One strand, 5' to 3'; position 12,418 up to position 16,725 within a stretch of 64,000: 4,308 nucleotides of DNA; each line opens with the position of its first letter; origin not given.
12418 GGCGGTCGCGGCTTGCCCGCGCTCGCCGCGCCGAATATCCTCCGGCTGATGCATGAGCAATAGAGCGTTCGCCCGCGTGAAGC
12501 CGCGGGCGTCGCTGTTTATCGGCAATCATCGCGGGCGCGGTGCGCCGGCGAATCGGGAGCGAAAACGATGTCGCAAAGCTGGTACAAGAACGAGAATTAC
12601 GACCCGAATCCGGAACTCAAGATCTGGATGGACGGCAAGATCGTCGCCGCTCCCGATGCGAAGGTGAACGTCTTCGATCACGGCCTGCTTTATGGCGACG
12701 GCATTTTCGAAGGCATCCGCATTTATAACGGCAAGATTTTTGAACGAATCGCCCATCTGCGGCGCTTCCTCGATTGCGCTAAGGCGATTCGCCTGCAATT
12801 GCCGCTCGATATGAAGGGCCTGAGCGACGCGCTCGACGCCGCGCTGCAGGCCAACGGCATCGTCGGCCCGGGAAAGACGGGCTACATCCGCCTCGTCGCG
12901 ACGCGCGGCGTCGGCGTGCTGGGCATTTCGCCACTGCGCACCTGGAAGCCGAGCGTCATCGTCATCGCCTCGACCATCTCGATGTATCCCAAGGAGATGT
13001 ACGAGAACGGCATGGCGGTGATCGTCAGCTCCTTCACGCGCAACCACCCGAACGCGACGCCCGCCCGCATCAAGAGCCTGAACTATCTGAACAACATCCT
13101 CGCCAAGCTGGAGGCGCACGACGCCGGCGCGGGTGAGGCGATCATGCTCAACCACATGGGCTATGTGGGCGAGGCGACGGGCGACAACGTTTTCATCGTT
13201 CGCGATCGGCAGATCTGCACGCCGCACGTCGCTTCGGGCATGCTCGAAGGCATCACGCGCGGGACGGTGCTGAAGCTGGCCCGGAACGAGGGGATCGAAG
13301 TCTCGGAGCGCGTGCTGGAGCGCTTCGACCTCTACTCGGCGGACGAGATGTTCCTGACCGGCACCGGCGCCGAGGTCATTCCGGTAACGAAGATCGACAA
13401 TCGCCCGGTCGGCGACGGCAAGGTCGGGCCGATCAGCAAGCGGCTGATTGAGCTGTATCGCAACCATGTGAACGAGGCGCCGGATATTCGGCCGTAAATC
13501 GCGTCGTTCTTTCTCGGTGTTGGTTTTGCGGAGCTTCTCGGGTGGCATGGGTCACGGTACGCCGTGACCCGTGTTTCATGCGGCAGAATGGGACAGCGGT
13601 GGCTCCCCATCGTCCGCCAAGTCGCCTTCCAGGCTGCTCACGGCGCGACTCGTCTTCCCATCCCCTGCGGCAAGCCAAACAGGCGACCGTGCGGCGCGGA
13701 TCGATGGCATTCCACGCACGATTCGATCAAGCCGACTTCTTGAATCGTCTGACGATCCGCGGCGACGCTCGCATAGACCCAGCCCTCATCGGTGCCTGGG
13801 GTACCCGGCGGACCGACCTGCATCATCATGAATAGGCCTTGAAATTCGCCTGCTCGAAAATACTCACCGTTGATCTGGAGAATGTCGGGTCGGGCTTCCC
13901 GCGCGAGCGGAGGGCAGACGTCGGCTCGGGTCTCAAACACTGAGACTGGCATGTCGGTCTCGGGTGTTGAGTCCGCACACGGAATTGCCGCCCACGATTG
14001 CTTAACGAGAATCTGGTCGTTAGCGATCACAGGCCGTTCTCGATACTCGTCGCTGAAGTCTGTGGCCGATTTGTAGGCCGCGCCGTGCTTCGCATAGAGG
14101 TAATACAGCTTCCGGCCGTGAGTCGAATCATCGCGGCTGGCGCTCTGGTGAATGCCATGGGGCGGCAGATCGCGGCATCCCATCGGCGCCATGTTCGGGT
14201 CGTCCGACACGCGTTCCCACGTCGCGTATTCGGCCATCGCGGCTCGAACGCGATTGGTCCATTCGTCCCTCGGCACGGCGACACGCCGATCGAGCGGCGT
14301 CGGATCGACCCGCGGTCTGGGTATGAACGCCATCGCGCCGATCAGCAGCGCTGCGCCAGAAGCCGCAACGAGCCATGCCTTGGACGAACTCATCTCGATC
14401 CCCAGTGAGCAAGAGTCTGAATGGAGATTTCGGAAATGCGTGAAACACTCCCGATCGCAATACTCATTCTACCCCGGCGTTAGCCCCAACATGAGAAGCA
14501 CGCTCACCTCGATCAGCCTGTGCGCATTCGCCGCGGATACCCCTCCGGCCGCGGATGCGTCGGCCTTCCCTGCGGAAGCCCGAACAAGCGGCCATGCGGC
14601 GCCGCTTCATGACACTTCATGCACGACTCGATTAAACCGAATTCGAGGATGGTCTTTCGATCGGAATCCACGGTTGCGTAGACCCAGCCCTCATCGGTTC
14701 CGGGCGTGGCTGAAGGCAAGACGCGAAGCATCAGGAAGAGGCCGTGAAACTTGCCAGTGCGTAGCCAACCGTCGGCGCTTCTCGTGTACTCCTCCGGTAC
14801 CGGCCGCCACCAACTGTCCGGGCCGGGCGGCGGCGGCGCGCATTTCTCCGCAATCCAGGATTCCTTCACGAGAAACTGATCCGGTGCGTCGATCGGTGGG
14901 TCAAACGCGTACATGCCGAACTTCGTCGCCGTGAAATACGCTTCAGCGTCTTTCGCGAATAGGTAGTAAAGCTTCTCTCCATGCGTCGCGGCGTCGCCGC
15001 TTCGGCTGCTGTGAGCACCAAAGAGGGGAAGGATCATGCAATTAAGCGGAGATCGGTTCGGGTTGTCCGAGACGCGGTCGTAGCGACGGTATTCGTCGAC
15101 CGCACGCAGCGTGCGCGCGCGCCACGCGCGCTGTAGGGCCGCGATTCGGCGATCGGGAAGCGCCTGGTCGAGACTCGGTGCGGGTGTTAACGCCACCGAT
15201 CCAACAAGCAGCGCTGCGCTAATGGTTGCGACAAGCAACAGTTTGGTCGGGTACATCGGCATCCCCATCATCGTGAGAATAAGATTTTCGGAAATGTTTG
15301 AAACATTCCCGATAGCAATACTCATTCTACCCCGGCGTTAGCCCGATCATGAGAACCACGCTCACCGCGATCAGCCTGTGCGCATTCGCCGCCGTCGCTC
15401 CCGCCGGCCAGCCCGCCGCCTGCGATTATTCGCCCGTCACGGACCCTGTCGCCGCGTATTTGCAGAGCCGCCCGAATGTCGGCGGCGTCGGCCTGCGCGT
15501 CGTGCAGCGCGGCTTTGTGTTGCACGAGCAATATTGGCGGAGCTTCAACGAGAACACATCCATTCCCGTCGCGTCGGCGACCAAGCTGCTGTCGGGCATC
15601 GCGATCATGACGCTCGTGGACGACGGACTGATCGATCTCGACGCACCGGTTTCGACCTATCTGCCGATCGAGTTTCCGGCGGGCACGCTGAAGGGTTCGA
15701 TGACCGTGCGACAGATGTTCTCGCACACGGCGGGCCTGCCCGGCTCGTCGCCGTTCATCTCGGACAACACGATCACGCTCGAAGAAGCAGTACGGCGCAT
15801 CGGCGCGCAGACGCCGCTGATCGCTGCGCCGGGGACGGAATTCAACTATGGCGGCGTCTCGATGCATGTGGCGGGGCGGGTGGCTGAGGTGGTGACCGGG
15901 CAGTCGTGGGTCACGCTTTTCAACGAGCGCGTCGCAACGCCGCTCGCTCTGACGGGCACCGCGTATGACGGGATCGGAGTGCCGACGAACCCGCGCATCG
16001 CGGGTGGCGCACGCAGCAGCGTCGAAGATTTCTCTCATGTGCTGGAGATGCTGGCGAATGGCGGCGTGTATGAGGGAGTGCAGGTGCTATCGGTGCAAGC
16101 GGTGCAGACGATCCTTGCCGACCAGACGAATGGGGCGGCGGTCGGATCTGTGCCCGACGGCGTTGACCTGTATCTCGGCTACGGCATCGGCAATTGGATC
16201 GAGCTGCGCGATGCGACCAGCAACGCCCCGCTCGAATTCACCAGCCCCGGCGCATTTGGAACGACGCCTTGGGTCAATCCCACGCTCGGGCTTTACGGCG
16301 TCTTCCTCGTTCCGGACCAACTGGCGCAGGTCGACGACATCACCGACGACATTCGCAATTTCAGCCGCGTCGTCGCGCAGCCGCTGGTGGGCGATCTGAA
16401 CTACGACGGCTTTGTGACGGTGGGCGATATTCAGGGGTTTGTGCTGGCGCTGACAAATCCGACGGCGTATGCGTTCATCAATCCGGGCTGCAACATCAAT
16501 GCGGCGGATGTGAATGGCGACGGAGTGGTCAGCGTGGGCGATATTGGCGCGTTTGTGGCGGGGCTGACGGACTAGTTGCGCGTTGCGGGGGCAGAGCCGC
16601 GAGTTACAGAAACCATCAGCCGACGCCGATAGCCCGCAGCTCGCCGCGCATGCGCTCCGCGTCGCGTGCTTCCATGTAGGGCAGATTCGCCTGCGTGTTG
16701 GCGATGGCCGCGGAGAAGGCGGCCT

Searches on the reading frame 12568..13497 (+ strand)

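Call 32: search_protein_families(library=ncbifam, proteins=[window:12568-13497:+], max_evalue=1e-8)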
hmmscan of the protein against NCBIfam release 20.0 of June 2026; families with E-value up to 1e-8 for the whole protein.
window:12568-13497:+ (309 aa): 18 families
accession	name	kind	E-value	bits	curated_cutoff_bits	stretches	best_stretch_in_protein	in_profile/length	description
NF006185.0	PRK08320.1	subfamily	1.1e-110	369.5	363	1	17-303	3-285/292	branched-chain amino acid aminotransferase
TIGR01122.1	ilvE_I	equivalog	2.5e-92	309.2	245.55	1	20-302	1-285/298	branched-chain-amino-acid transaminase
NF009126.0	PRK12479.1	equivalog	5.5e-92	308.1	518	1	18-301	5-284/299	branched-chain-amino-acid transaminase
NF005146.0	PRK06606.1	equivalog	1.1e-81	274.1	279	1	18-303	8-294/307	branched-chain amino acid transaminase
NF005726.0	PRK07544.1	equivalog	2.2e-63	214.1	396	1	16-303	10-290/295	branched-chain amino acid aminotransferase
NF005209.0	PRK06680.1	subfamily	6.9e-59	199.1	320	1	19-302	5-282/286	D-amino-acid transaminase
NF005800.0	PRK07650.1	equivalog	1.3e-55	188.7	308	1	19-303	3-278/290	aminodeoxychorismate lyase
TIGR01121.1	D_amino_aminoT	equivalog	4.2e-54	183.6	277.45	1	19-301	2-275/276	D-amino-acid transaminase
NF004761.0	PRK06092.1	equivalog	4.5e-42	144.1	260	1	20-279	3-250/268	aminodeoxychorismate lyase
TIGR03461.1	pabC_Proteo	equivalog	2.2e-39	135.2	176.85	1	29-279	6-248/262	aminodeoxychorismate lyase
NF009896.0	PRK13356.1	equivalog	6.7e-37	127.1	262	1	18-301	9-283/287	branched-chain amino acid aminotransferase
NF009066.0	PRK12400.1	equivalog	9.6e-33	113.8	538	1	30-297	20-278/290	D-amino-acid transaminase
NF005888.0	PRK07849.1-3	equivalog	5.4e-30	104.3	273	1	30-281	26-274/298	aminodeoxychorismate lyase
NF009897.0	PRK13357.1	equivalog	3.2e-27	95.3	307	1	19-296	43-338/358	branched-chain amino acid aminotransferase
NF005886.0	PRK07849.1-1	equivalog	1.6e-21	76.8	253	1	37-280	32-271/291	aminodeoxychorismate lyase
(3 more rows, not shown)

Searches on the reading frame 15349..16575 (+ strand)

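Call 32: search_protein_families(library=ncbifam, proteins=[window:15349-16575:+], max_evalue=1e-8)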
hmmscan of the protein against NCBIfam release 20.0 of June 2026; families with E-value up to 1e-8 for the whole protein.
window:15349-16575:+ (408 aa): 6 families
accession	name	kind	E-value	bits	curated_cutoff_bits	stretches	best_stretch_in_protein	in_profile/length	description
NF052559.1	MthAcHydAcmB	equivalog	3.5e-14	52.3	550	1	69-206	57-213/391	methyl acetate hydrolase AcmB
NF052353.1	EstBLacLipLMycb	equivalog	4.4e-14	52.2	650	1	67-204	70-204/420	esterase/beta-lactamase LipL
NF045925.1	3-sucCA_synth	equivalog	1.1e-10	40.7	800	1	49-262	60-268/498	3-succinylated cholic acid synthase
NF002968.0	PRK03642.1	equivalog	3e-10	39.5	385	0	57-207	84-243/432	penicillin binding protein PBP4B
NF007943.0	PRK10662.1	equivalog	5.4e-10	38.4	266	1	67-208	80-226/380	D-alanyl-D-alanine-carboxypeptidase/endopeptidase AmpH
NF038269.1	lipase_LipE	equivalog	9e-10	38.2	750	0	69-206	85-222/407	lipase LipE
